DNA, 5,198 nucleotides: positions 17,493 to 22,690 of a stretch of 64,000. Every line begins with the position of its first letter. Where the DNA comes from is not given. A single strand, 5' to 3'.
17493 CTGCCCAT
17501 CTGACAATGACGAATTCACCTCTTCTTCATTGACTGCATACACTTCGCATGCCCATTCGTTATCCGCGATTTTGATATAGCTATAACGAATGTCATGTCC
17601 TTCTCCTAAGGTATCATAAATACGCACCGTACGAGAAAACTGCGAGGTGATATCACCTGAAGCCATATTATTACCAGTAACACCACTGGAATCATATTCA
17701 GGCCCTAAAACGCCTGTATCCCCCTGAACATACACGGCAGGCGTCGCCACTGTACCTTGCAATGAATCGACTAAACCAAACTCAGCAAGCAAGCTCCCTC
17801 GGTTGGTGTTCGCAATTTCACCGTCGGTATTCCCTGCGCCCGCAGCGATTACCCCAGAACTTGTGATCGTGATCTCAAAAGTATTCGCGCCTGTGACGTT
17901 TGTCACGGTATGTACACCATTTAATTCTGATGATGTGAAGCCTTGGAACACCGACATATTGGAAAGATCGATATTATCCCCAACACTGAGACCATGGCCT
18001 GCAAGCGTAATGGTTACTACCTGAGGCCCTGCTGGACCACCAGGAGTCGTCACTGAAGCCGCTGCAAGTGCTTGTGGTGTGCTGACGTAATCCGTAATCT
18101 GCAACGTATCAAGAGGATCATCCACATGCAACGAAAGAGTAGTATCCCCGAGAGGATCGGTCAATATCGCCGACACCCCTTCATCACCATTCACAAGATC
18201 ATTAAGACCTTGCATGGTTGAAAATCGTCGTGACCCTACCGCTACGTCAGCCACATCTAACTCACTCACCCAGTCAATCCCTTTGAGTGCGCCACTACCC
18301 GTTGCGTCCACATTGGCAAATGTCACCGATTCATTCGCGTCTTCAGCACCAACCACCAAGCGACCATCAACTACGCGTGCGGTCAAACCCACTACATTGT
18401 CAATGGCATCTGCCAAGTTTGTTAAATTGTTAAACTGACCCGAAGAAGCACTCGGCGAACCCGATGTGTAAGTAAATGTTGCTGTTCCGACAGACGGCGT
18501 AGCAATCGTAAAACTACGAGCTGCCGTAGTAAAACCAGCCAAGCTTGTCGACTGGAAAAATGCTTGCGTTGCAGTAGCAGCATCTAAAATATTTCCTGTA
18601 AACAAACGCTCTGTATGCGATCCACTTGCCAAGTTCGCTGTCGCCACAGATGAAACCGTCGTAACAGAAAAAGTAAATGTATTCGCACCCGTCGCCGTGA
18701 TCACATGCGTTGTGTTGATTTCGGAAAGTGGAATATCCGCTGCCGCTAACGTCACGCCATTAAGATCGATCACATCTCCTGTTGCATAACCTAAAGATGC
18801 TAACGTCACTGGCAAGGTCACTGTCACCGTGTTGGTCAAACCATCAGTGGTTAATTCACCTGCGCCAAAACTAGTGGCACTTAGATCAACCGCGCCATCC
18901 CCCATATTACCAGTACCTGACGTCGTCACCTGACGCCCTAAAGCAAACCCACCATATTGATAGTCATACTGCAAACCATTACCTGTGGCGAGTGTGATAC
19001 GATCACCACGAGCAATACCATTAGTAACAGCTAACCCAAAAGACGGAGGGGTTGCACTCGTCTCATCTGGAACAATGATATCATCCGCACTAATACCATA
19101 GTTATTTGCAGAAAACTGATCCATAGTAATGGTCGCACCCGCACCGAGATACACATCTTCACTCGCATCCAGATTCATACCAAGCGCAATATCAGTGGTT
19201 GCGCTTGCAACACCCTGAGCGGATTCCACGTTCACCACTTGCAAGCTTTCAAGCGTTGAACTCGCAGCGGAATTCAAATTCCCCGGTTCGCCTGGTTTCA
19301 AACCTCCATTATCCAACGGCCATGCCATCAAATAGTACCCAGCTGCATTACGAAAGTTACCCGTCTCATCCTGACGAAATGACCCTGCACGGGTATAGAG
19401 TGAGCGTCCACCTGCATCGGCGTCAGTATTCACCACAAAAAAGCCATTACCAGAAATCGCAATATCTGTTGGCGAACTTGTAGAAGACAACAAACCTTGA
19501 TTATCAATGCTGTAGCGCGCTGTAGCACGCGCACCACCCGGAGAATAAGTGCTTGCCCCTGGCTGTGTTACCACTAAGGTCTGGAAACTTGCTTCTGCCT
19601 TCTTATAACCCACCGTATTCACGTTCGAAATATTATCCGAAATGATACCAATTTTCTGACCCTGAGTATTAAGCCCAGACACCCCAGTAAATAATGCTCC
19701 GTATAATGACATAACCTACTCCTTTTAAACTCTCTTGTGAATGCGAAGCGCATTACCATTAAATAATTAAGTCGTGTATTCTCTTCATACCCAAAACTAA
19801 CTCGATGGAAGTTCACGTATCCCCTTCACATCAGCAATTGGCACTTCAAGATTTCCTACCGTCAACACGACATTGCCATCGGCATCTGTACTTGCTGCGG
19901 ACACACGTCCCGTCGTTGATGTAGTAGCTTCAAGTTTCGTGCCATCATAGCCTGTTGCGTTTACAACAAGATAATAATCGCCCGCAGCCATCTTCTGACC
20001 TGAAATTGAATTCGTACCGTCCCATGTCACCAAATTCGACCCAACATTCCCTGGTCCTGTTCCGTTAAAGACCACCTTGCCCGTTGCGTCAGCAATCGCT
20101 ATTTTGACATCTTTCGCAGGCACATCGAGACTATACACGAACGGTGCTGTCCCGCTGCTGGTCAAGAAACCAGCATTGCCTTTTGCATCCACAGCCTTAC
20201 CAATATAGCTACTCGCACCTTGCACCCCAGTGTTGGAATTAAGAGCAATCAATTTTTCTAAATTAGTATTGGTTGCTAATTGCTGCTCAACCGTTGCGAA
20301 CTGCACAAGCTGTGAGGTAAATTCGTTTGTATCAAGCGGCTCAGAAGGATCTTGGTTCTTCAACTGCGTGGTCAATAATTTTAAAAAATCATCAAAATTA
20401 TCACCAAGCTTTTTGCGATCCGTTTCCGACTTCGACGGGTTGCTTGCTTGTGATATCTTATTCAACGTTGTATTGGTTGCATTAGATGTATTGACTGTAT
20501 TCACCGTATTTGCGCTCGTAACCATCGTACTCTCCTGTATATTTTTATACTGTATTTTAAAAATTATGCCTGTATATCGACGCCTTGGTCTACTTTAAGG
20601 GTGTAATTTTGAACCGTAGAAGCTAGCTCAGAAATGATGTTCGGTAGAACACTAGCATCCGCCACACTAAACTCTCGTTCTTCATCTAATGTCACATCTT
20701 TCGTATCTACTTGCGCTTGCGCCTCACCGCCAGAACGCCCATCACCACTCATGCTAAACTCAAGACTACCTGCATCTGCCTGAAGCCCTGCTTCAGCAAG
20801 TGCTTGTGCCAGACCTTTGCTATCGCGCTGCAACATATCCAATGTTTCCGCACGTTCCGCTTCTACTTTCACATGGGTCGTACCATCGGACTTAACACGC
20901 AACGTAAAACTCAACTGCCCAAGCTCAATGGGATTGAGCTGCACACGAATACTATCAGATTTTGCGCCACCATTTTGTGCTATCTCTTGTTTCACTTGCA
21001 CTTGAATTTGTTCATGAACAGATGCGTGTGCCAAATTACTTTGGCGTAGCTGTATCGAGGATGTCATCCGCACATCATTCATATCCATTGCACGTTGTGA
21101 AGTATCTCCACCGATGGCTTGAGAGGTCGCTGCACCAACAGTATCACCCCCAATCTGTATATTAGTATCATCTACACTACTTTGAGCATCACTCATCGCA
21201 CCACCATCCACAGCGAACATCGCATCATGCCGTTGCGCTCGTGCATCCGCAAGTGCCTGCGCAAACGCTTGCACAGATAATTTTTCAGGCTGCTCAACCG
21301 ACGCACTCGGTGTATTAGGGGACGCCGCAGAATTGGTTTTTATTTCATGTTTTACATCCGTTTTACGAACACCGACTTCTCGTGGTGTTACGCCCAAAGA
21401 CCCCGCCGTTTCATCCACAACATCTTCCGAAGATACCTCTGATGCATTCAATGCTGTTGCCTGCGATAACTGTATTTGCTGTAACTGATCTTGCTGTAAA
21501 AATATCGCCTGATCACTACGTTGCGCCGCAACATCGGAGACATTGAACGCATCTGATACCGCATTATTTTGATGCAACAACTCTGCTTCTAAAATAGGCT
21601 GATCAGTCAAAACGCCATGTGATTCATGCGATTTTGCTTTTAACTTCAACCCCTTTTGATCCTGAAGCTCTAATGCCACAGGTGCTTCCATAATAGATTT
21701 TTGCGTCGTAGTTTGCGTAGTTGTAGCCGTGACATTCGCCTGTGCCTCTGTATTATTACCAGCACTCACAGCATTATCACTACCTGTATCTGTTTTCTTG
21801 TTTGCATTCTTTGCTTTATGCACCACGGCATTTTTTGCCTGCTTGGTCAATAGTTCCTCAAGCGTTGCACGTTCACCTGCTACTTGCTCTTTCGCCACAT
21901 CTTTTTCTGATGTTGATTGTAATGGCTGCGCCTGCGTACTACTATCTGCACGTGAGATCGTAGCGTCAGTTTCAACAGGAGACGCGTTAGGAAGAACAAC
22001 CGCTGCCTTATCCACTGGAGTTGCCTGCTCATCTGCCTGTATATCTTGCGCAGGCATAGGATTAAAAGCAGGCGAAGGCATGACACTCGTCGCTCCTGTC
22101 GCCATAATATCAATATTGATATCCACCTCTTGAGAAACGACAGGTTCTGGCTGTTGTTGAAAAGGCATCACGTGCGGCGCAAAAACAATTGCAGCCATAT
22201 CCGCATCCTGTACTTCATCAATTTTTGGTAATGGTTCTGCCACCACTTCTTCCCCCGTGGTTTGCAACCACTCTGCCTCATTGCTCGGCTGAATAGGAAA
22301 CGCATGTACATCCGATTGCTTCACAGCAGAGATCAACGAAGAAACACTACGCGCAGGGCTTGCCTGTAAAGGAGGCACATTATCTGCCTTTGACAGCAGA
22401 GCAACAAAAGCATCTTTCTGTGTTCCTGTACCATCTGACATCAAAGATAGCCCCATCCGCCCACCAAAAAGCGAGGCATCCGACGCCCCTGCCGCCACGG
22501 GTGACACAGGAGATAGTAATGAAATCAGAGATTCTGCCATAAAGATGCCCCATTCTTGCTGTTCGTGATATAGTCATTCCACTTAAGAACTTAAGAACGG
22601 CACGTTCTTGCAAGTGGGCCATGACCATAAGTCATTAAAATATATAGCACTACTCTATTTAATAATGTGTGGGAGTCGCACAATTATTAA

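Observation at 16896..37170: All surface-exposed flagellar axial proteins are enlarged together in one cluster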

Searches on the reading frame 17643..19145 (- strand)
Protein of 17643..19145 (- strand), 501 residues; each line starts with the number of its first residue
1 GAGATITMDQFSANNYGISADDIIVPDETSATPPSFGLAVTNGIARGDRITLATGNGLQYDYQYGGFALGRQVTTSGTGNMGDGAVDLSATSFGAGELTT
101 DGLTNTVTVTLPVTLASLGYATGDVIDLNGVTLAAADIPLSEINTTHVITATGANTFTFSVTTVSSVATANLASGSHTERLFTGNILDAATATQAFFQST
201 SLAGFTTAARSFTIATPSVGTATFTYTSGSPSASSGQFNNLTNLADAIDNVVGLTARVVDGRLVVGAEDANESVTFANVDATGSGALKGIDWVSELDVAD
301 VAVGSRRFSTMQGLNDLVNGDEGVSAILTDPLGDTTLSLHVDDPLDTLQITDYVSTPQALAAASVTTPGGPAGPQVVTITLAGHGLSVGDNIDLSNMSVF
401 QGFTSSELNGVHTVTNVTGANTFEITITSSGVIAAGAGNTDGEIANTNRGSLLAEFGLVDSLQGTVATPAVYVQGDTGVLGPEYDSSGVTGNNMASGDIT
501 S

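Call 40: search_protein_representatives(protein=window:17643-19145:-)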
Query: 501 residues. Proteins with E-value up to 0.001 (for the whole library): 136; up to 1e-10: 78; up to 1e-30: 31. The best 136 are listed.
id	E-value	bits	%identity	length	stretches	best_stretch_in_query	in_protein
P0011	3.5e-153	527.2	60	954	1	3-499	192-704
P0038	1.6e-132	459.1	55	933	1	1-500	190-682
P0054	4.9e-123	427.9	53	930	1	1-499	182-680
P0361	1.5e-106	373.5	56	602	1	1-400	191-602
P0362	9.3e-106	370.9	55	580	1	69-500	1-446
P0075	5.4e-93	328.8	47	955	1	1-500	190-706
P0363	8.8e-91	321.5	45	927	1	1-500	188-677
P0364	3.7e-80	286.5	43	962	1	4-500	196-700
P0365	6.6e-71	256.0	41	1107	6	152-422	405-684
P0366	6.6e-71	256.0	43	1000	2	1-489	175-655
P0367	2.5e-64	234.4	40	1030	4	1-395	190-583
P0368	5.9e-60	219.9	42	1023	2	110-501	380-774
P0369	1.3e-57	212.2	38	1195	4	96-500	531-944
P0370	1.0e-56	209.3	42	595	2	24-379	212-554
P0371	3.2e-56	207.6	43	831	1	1-408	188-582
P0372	5.0e-55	203.7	45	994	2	1-373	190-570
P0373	3.9e-53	197.4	42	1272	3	150-395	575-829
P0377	2.7e-47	178.2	38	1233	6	102-354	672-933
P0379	1.8e-43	165.6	42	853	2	1-352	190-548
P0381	1.8e-38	149.1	38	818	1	2-436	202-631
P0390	5.3e-25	104.7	42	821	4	181-280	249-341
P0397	1.0e-22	97.2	39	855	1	39-404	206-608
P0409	3.3e-17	79.0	39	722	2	187-353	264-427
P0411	1.2e-16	77.1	30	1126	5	209-334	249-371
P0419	2.3e-13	66.3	38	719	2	150-351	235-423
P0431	4.1e-11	58.9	35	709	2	211-367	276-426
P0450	6.2e-08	48.4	36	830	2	202-352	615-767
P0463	6.1e-07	45.2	32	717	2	183-362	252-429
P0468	1.8e-06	43.6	34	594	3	113-175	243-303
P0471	4.6e-06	42.3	33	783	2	355-488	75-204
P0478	5.2e-05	38.8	34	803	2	103-188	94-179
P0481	1.0e-04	37.8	37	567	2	371-437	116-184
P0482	1.1e-04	37.8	38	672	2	375-438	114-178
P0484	2.2e-04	36.8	32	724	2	360-441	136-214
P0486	3.3e-04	36.2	29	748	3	273-449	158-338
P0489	4.2e-04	35.8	32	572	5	374-444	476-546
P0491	6.9e-04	35.1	34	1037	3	353-442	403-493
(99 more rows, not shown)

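Call 46: search_protein_families(library=pfam, proteins=[P0450, P0468, P0471, P0478, P0481, P0482, P0484, P0486, P0489, P0491], max_evalue=0.001)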
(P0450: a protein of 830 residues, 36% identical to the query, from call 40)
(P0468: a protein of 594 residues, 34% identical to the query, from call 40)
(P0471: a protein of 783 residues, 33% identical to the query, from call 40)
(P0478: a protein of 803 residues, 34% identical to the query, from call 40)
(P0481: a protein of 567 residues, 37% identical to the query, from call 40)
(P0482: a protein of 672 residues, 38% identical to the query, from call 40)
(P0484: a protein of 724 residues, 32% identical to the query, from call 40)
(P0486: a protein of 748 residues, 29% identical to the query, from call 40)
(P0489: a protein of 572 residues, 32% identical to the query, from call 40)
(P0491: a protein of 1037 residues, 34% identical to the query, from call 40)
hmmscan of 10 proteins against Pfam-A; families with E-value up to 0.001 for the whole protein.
P0450 (830 aa): 3 families
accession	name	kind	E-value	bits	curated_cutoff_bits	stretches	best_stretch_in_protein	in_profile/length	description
PF07195.17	FliD_C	-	2.3e-31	109.5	25.4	2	241-419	1-168/236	Flagellar hook-associated protein 2 C-terminus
PF02465.23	FliD_N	-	5e-17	62.8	24.8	1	24-134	1-97/97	Flagellar hook-associated protein 2 N-terminus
PF07196.18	Flagellin_IN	-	3.9e-11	43.4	22.7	1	160-211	9-54/55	Flagellin hook IN motif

P0468 (594 aa): 2 families
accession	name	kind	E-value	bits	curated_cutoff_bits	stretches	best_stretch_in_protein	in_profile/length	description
PF12195.14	End_beta_barrel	-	1.1e-07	32.2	35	1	484-553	12-75/83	Beta barrel domain of bacteriophage endosialidase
PF16190.11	E1_FCCH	-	1.1e-05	25.9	29.5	0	246-293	12-54/70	Ubiquitin-activating enzyme E1 FCCH domain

P0471 (783 aa): 1 family
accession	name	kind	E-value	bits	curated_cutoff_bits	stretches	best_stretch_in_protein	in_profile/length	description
PF16190.11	E1_FCCH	-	0.00017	22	29.5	0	102-145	14-53/70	Ubiquitin-activating enzyme E1 FCCH domain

P0478 (803 aa): 1 family
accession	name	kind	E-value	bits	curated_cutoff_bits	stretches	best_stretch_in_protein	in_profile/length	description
PF12195.14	End_beta_barrel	-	0.00083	19.7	35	0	476-539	11-67/83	Beta barrel domain of bacteriophage endosialidase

P0481 (567 aa): 1 family
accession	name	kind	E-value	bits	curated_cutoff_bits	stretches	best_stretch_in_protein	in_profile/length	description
PF12195.14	End_beta_barrel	-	0.00011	22.6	35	0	113-184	10-75/83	Beta barrel domain of bacteriophage endosialidase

P0482 (672 aa): 0 families

P0484 (724 aa): 1 family
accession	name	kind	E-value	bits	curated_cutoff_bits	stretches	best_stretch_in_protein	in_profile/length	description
PF12195.14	End_beta_barrel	-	0.00079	19.8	35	0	144-205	13-66/83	Beta barrel domain of bacteriophage endosialidase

P0486 (748 aa): 1 family
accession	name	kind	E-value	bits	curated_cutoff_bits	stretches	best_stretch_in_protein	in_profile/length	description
PF16190.11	E1_FCCH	-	4.7e-05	23.8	29.5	0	274-321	12-55/70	Ubiquitin-activating enzyme E1 FCCH domain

P0489 (572 aa): 0 families

P0491 (1037 aa): 2 families
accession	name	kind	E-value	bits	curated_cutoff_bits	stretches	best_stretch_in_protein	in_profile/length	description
PF16190.11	E1_FCCH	-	2.7e-17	63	29.5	1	808-881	3-69/70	Ubiquitin-activating enzyme E1 FCCH domain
PF12195.14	End_beta_barrel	-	0.00041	20.7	35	0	157-220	15-73/83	Beta barrel domain of bacteriophage endosialidase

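Call 58: list_cluster_members(proteins=[P0409, P0419, P0431, P0463, P0390, P0411, P0377, P0450, P0491, P0373])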
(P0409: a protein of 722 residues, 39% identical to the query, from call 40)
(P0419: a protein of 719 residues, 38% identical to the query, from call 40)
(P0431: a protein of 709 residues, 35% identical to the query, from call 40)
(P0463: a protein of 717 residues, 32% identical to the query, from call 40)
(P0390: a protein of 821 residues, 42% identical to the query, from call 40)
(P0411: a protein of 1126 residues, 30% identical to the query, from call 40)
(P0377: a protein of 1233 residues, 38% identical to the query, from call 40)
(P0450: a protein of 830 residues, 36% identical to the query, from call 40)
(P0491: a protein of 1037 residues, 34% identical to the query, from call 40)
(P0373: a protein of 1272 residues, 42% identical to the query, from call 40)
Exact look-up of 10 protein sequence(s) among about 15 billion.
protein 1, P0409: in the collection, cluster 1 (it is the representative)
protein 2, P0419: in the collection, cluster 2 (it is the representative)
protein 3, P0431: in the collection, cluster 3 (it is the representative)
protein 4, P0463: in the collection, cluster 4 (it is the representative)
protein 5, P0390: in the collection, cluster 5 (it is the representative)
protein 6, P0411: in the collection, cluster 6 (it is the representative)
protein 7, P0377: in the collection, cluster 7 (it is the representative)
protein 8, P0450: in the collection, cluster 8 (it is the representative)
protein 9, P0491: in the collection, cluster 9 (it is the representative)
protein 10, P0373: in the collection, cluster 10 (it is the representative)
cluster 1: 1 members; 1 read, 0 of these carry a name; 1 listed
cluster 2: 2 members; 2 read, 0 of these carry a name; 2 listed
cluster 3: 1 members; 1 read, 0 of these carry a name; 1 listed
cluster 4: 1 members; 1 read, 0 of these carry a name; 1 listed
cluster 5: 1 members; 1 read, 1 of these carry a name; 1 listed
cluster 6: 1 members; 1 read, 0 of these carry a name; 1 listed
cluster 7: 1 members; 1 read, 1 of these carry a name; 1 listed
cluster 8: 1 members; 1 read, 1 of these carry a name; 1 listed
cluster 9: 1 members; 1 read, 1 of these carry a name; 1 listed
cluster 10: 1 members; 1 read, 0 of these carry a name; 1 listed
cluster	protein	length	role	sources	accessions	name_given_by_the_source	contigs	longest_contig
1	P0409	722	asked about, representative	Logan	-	-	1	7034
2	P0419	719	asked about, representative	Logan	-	-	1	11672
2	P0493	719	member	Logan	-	-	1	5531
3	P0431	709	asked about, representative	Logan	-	-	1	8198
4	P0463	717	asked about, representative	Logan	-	-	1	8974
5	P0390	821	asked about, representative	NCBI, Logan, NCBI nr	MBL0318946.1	MAG: flagellar hook-basal body complex protein [Alphaproteobacteria bacterium] | flagellar hook-basal body complex protein [Alphaproteobacteria bacterium]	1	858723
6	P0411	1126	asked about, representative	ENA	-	-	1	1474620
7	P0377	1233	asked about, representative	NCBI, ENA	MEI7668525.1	MAG: flagellar hook-basal body complex protein [Pseudomonadota bacterium]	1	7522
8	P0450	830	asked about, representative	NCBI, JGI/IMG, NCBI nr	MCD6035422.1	MAG: hypothetical protein K0R63_1163 [Rickettsiales bacterium] | flagellar hook-associated protein 2 | hypothetical protein [Rickettsiales bacterium]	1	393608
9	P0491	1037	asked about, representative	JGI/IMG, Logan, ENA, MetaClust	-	\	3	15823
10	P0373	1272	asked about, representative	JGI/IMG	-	-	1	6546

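Call 70: list_cluster_members(proteins=[P0371, P0379, P0381, P0397, P0372, P0366, P0367, P0368, P0364, P0363])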
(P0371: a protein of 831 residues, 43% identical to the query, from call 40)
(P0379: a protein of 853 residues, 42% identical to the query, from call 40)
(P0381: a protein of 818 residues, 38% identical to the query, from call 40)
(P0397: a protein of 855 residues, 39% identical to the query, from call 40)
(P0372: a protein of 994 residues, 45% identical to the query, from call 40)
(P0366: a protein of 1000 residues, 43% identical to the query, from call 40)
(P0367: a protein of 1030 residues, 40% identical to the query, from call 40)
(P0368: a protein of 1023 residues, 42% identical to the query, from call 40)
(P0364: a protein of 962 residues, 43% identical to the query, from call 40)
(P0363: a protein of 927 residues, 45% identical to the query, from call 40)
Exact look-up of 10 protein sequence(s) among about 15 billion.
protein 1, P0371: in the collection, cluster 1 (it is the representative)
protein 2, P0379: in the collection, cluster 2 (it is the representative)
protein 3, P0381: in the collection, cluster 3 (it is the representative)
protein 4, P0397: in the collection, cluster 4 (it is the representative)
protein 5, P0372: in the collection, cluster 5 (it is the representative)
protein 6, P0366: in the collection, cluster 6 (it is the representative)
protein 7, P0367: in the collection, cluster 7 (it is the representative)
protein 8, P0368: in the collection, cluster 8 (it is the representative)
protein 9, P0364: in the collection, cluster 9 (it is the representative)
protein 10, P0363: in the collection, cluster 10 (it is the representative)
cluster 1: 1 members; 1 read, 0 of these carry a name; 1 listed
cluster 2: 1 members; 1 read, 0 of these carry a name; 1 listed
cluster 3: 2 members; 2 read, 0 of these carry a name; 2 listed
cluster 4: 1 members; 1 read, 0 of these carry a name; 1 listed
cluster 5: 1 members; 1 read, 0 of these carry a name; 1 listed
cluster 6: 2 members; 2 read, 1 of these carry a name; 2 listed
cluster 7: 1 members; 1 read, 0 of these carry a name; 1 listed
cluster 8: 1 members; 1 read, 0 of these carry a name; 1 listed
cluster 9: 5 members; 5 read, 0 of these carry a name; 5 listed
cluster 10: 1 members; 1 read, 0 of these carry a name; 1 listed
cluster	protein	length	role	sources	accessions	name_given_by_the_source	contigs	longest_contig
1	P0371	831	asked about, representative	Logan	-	-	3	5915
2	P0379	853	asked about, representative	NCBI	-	-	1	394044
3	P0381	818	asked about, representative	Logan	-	-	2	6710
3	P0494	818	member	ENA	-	-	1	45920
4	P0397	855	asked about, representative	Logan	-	-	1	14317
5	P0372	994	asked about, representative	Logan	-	-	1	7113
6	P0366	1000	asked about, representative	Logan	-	-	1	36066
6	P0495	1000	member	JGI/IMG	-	flagellar hook-basal body protein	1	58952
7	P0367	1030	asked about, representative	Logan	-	-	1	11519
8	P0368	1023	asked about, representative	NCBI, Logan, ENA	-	-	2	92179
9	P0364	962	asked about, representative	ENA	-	-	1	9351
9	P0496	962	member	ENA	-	-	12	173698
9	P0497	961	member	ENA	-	-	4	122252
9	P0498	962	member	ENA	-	-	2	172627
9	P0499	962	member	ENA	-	-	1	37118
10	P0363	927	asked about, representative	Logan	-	-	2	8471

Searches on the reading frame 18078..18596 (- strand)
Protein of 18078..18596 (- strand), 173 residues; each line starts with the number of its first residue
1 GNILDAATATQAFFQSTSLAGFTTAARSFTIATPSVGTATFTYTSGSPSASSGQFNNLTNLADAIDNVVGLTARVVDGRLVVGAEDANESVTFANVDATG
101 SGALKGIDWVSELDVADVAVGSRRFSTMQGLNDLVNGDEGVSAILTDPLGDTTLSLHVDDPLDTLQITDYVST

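Call 76: search_solved_structures(query=A5, max_evalue=10, show_alignments=1)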
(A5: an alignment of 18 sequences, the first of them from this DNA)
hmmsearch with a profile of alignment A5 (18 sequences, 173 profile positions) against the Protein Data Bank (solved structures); distinct sequences matched with E-value up to 10: 0.

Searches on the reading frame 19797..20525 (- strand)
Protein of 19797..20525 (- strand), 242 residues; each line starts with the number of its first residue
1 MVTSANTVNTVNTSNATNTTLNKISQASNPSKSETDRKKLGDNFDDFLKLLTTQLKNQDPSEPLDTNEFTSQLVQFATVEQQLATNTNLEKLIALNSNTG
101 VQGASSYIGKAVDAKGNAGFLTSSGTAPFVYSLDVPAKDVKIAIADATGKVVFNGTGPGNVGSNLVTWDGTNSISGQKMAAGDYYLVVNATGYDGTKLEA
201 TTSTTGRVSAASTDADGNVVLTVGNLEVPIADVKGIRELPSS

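Call 3: search_protein_families(library=pfam, proteins=[window:19797-20525:-], max_evalue=0.01)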
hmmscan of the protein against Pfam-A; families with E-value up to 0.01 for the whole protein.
window:19797-20525:- (242 aa): 3 families
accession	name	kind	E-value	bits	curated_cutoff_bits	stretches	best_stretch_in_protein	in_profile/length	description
PF03963.19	FlgD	-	1.8e-20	73.4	27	1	18-90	2-74/75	Flagellar hook capping protein - N-terminal region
PF13860.13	FlgD_ig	-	3.4e-10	40.2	27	1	124-191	7-76/79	FlgD Ig-like domain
PF13861.12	FLgD_tudor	-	2.7e-08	34.3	26.9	1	104-234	6-58/58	FlgD Tudor-like domain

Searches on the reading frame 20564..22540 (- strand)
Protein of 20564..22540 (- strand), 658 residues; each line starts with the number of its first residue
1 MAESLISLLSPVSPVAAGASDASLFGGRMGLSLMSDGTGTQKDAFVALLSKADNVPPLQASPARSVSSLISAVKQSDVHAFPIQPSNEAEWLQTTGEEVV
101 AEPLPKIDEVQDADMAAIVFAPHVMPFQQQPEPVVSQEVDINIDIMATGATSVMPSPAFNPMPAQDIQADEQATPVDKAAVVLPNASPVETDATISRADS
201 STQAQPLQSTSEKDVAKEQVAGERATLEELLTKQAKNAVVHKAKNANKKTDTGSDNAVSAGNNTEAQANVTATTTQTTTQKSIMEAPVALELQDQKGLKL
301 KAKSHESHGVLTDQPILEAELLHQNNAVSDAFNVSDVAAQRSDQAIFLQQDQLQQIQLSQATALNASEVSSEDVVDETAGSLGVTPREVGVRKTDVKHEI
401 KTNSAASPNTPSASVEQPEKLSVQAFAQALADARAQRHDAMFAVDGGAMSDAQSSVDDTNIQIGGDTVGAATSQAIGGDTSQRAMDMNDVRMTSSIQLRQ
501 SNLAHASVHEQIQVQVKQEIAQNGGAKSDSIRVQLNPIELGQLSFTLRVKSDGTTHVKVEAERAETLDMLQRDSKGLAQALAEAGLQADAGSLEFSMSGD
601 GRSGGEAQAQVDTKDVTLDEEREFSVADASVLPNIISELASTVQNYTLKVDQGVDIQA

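Call 3: search_protein_families(library=pfam, proteins=[window:20564-22540:-], max_evalue=0.01)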
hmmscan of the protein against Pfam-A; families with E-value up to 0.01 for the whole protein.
window:20564-22540:- (658 aa): 1 family
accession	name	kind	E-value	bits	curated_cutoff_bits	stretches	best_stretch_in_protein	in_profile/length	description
PF02120.21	Flg_hook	-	6.2e-14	52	29.8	1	518-598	2-79/85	Flagellar hook-length control protein FliK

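Call 6: search_protein_families(library=ncbifam, proteins=[window:20564-22540:-], max_evalue=0.01)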
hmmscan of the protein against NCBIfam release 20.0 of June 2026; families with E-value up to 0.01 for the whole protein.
window:20564-22540:- (658 aa): 0 families
